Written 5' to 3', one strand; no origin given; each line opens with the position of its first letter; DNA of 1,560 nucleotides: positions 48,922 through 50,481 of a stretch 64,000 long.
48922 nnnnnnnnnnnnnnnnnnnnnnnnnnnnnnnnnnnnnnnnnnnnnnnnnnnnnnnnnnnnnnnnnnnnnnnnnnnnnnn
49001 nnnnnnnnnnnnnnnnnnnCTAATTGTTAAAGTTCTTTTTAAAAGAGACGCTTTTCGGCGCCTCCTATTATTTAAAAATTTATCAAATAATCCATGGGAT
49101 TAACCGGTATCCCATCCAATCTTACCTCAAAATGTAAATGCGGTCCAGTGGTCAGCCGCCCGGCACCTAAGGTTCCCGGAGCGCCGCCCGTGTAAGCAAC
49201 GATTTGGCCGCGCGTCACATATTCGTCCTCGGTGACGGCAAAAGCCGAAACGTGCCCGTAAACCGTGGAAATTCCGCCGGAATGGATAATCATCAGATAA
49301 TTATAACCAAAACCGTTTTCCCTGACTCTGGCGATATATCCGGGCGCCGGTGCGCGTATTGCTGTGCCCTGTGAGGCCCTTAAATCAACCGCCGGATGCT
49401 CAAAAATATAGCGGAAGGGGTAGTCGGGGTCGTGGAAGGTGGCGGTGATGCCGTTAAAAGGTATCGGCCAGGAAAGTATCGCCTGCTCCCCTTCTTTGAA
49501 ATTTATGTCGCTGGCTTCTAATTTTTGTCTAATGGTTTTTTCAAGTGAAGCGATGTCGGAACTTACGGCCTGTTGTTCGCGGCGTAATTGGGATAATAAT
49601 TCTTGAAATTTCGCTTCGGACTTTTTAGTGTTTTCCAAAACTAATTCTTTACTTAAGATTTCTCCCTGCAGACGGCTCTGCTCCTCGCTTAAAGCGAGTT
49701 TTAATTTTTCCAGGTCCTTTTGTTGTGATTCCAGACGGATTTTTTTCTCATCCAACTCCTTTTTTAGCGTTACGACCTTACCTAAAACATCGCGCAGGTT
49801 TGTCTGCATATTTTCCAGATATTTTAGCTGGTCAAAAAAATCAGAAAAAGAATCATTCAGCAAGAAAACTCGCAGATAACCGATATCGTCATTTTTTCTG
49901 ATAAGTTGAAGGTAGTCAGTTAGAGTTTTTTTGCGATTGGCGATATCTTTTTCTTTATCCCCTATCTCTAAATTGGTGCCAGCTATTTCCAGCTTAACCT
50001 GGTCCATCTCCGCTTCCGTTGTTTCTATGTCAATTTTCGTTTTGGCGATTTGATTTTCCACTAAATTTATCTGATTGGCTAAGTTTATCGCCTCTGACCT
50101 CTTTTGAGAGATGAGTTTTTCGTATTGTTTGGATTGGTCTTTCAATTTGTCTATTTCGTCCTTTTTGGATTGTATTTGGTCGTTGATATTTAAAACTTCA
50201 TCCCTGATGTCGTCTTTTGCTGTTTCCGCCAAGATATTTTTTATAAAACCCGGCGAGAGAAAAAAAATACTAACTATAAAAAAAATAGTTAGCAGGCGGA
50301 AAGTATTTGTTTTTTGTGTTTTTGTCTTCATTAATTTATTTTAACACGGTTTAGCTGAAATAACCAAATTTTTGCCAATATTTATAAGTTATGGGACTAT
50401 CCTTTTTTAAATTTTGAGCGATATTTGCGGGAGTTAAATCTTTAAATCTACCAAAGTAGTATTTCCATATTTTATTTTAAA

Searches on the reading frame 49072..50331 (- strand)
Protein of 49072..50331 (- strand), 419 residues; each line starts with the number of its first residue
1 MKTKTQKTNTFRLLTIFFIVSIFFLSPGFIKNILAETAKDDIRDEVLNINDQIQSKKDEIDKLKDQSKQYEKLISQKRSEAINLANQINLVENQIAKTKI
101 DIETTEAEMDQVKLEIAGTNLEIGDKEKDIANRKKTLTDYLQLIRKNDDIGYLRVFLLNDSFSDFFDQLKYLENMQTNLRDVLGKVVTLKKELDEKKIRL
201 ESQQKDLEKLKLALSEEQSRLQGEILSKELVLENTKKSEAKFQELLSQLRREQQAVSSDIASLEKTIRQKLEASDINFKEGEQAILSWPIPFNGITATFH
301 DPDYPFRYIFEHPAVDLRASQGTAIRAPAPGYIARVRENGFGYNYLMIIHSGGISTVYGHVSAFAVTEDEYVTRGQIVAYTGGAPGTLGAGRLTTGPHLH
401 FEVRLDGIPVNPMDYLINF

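Call 14: search_protein_families(library=ncbifam, max_evalue=0.01, proteins=[window:49072-50331:-])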
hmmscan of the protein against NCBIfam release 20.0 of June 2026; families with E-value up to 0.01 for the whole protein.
window:49072-50331:- (419 aa): 18 families
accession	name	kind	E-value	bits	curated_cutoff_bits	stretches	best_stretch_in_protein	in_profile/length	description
NF052530.1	Heli_ShapePgp3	exception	6.5e-16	58.3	300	1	311-416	166-264/270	peptidoglycan metallopeptidase Pgp3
NF052529.1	PG_M23_Pgp6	exception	5.6e-12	45.1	600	1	312-415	335-431/452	peptidoglycan metallopeptidase Pgp6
NF053825.1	PdgNdpepShyA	equivalog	6.7e-12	44.8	700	1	311-414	295-391/425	peptidoglycan DD-endopeptidase ShyA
NF053738.1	S2SprSpoIIQBc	equivalog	4.5e-11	42.8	250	1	325-416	137-223/232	stage II sporulation protein SpoIIQ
NF053824.1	PdgNdpepShyC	equivalog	8.1e-11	41.5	700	1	283-412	265-389/429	peptidoglycan DD-endopeptidase ShyC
NF052336.1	PdgHdaseHSB100310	equivalog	2.8e-10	40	500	1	286-407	35-145/316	peptidoglycan hydrolase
NF041208.1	celldiv_DipM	equivalog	1.5e-09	37.6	740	1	315-416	322-417/419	cell division endopeptidase DipM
NF008652.0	PRK11649.1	equivalog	7.4e-09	34.8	341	1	310-413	311-407/439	murein DD-endopeptidase MepM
NF008123.1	PRK10871.1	equivalog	4.9e-08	32.8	311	1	314-416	267-362/365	murein hydrolase activator NlpD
NF008644.1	PRK11637.1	equivalog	1.5e-07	30.8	270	1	317-416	291-383/385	murein hydrolase activator EnvC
NF050804.1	CellDivDipMCaul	equivalog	1.8e-07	30.4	900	1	315-405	531-615/634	cell division endopeptidase DipM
NF045487.1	ASRP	equivalog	2.1e-06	26.6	300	2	40-141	320-417/593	archaea-specific SMC-related protein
NF040883.1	amid_act_ActS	equivalog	4.4e-06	26.1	375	1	315-416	139-233/242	amidase activator ActS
NF047755.1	LIC_10271_M23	exception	2.1e-05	24.4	180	1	312-378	117-183/207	LIC_10271 family cell wall hydrolase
TIGR02168.1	SMC_prok_B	equivalog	4.1e-05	21.5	567.35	1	41-268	683-948/1181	chromosome segregation protein SMC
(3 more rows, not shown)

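Call 20: find_related_loci(query=window:49072-50331:-, collection=genome_contigs, flank=10000)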
Query window:49072-50331:- (419 aa) in genome_contigs; peptide patterns used: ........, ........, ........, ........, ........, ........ (x = any residue, [..] = any of these).
92 stretches matched a pattern; 3 encode a relative of the query (tblastn E <= 1e-3); 3 distinct loci.
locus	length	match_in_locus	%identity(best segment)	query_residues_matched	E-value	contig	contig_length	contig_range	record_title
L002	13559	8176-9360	48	14-416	9e-119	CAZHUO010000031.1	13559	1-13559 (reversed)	MAG TPA_asm: uncultured Gammaproteobacteria bacterium isolate SRP263991_co5_609 genome assembly, contig: NODE_8889_lengt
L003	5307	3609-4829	48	10-416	5e-118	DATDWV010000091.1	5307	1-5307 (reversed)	MAG TPA_asm: Patescibacteria group bacterium isolate SMAG_U8121 k141_906083, whole genome shotgun sequence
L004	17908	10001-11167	37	21-416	2e-80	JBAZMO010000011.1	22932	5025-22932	MAG: Patescibacteria group bacterium isolate SO_2017_LW4_45 scaffold_4547_c1_LW137-91_2017, whole genome shotgun sequenc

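Call 37: find_related_loci(query=A3, collection=metagenome_contigs, flank=10000)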
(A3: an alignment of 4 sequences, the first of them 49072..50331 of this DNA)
Query A3 (419 aa) in metagenome_contigs; peptide patterns used: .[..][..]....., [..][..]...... (x = any residue, [..] = any of these).
600 stretches matched a pattern (row limit reached: there are more); 344 encode a relative of the query (tblastn E <= 1e-3); the best 80 are kept; 80 distinct loci.
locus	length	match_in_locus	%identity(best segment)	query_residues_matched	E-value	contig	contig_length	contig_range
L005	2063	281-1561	58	8-419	4e-163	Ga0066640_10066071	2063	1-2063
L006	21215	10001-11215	51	14-416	1e-129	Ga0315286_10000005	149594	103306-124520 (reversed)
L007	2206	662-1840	49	37-419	7e-134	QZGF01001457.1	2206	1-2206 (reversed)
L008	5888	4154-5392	49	12-416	1e-125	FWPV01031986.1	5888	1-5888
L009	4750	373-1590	48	19-416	3e-125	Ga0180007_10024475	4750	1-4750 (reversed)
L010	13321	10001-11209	47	13-416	5e-123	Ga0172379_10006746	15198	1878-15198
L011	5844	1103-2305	47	12-416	1e-122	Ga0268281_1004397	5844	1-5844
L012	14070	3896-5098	47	12-416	3e-122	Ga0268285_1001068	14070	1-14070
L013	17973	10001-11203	47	12-416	3e-122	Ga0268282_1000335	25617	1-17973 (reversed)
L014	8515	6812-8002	48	9-416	3e-122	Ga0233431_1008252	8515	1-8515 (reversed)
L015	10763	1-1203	47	12-416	5e-122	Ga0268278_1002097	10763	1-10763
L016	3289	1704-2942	47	11-416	2e-125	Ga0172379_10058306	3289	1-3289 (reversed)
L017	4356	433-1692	46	4-416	2e-122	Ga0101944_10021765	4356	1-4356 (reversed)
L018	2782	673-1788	50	46-416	2e-124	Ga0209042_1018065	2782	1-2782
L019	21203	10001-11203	48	16-416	3e-119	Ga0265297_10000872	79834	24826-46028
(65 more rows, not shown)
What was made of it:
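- M23 relatives were found at 83 loci other than the source genome (calls 20, 37).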

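Call 66: list_cluster_members(proteins=[window:49072-50331:-, window:43894-44874:+, window:42727-43884:+, window:50472-51962:-])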
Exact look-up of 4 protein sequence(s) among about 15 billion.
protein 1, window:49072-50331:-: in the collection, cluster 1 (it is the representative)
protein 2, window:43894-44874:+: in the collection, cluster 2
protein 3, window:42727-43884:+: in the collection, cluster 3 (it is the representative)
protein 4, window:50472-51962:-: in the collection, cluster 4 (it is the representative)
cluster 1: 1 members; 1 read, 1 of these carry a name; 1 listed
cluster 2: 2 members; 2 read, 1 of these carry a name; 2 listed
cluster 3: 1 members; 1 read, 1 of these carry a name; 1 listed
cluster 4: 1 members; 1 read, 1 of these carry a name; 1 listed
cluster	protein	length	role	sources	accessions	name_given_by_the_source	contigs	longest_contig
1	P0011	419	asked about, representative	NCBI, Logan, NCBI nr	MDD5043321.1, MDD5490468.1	MAG: peptidoglycan DD-metalloendopeptidase family protein [Patescibacteria group ... | peptidoglycan DD-metalloendopeptidase family protein [Patescibacteria group bacterium]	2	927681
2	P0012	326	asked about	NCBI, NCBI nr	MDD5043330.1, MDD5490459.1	MAG: hypothetical protein PHD51_01520 [Patescibacteria group bacterium] | hypothetical protein [Patescibacteria group bacterium]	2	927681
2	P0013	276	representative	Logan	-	-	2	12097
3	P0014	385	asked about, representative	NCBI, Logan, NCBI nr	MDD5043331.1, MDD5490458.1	MAG: alanine racemase [Patescibacteria group bacterium] | alanine racemase [Patescibacteria group bacterium]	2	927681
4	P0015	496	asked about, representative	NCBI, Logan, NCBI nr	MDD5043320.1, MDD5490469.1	MAG: glutamate--tRNA ligase [Patescibacteria group bacterium] | glutamate--tRNA ligase [Patescibacteria group bacterium]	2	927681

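Call 67: find_encoding_contigs(protein=P0013, flank=10000, max_places=10)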
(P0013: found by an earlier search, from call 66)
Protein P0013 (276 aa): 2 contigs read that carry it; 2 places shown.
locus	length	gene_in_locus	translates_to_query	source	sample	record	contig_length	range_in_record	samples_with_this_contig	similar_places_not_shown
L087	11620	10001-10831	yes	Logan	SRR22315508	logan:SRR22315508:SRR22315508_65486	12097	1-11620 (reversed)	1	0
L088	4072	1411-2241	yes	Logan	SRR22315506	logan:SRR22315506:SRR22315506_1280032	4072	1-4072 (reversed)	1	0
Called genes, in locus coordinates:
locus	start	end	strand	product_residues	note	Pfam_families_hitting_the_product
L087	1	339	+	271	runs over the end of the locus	?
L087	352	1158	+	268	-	PF04085:MreC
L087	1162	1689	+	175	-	-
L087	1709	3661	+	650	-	PF03717:PBP_dimer, PF00905:Transpeptidase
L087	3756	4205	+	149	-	PF03449:GreA_GreB_N, PF01272:GreA_GreB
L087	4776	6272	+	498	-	PF01336:tRNA_anti-codon, PF00152:tRNA-synt_2, PF01409:tRNA-synt_2d (faint)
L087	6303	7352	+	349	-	PF21088:MS_channel_1st, PF00924:MS_channel_2nd, PF21082:MS_channel_3rd (weak)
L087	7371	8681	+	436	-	PF02403:Seryl_tRNA_N, PF00587:tRNA-synt_2b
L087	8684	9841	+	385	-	PF01168:Ala_racemase_N, PF00842:Ala_racemase_C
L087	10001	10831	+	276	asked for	-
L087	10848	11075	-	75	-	-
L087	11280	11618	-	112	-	?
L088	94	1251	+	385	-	PF01168:Ala_racemase_N, PF00842:Ala_racemase_C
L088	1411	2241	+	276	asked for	-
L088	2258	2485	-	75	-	-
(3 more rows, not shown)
